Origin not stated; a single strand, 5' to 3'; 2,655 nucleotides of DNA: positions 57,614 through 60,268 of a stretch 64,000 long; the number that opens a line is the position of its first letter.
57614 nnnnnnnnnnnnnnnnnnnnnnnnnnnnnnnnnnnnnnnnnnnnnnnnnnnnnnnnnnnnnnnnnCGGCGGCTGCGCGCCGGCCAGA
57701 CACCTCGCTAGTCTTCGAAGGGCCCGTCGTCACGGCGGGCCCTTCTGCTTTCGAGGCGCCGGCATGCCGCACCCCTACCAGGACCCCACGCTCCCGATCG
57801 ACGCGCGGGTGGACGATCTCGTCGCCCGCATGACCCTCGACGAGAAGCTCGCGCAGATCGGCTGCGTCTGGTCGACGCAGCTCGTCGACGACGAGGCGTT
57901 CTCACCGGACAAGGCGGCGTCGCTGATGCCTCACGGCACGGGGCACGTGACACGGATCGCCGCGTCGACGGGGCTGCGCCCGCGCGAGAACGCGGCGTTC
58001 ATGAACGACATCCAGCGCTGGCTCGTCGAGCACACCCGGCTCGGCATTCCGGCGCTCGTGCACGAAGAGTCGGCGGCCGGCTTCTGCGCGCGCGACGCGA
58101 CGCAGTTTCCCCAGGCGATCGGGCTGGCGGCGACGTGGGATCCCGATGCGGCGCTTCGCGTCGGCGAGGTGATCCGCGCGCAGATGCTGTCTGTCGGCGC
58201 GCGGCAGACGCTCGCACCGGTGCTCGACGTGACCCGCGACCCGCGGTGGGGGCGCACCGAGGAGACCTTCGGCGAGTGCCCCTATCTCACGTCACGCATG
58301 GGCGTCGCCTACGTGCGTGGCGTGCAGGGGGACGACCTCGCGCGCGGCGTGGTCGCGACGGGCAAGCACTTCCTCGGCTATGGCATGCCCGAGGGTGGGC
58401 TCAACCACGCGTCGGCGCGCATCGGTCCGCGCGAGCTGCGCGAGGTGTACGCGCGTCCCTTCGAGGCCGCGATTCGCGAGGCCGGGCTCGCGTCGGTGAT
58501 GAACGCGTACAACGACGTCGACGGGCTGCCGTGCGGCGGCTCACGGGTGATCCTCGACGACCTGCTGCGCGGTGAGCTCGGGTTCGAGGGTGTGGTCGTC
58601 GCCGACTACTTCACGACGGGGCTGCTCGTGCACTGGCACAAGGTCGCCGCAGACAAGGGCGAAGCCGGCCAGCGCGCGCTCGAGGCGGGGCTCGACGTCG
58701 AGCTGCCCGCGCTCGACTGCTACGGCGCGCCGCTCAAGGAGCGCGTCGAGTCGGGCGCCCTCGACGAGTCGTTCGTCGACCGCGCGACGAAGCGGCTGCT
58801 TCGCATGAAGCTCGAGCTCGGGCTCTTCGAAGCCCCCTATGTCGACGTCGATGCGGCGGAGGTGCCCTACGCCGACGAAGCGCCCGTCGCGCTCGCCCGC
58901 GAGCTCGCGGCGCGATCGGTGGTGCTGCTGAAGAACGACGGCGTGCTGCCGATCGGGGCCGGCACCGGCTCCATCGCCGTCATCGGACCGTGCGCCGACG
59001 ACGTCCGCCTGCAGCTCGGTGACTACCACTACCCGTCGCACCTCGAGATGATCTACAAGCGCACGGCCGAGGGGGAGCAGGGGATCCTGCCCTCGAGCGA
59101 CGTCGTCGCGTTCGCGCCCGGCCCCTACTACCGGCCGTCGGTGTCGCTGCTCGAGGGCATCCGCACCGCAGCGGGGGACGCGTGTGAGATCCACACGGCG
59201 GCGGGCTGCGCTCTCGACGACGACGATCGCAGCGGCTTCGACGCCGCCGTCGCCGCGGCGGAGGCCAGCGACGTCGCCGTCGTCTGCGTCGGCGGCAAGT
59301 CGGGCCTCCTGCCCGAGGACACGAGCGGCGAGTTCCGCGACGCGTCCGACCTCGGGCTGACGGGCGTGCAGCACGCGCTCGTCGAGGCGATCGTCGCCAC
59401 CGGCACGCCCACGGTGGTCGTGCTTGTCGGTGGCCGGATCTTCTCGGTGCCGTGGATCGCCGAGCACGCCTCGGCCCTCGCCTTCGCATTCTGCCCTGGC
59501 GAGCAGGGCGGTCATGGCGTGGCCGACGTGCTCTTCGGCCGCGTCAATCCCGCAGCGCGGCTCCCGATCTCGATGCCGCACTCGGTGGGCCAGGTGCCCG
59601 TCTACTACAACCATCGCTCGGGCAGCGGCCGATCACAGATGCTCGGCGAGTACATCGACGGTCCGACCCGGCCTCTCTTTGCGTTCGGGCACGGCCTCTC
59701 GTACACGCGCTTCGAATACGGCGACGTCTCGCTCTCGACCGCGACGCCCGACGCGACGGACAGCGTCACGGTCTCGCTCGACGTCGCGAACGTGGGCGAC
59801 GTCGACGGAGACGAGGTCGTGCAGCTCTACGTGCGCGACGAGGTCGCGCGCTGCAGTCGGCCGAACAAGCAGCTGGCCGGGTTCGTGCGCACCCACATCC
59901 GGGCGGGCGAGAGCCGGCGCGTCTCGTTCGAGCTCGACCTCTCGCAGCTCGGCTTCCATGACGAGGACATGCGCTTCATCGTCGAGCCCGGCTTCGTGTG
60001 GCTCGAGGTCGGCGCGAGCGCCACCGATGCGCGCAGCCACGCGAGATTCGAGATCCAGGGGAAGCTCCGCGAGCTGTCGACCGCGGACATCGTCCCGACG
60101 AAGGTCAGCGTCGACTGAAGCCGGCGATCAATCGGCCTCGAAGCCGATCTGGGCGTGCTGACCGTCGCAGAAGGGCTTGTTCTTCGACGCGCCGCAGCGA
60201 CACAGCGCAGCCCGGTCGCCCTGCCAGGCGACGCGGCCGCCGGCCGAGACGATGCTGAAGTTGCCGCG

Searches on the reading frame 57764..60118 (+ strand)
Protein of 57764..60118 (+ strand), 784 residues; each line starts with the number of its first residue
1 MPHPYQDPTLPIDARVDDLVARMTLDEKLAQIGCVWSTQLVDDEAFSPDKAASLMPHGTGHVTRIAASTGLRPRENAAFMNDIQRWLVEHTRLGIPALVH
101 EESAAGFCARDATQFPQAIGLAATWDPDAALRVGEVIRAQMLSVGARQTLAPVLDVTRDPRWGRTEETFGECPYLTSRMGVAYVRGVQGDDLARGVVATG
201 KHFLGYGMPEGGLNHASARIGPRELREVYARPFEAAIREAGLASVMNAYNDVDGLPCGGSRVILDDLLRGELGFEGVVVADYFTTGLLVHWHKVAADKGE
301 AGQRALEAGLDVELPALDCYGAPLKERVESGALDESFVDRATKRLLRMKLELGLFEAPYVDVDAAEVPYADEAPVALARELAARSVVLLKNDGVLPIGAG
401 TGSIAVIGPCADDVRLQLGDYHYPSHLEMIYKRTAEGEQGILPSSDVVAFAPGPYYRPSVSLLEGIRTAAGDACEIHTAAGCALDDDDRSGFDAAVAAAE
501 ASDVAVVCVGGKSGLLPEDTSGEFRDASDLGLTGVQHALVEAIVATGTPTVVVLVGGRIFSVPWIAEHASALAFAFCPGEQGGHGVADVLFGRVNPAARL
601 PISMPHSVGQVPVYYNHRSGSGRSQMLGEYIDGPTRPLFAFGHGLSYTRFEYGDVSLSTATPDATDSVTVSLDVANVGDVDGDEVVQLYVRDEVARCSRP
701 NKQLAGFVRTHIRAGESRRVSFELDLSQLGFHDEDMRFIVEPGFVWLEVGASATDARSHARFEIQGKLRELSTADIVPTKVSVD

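Call 21: search_protein_families(library=pfam, proteins=[window:57764-60118:+], max_evalue=0.01)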
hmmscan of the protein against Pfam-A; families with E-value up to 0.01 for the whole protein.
window:57764-60118:+ (784 aa): 3 families
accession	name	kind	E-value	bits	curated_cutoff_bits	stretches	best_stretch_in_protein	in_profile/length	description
PF00933.27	Glyco_hydro_3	-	3.4e-75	253.8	27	1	24-347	1-315/316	Glycosyl hydrolase family 3 N terminal domain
PF01915.27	Glyco_hydro_3_C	-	2.8e-47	161.7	31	1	386-647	1-200/200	Glycosyl hydrolase family 3 C-terminal domain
PF14310.12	Fn3-like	-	1.1e-21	77.2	25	1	684-753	1-71/71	Fibronectin type III-like domain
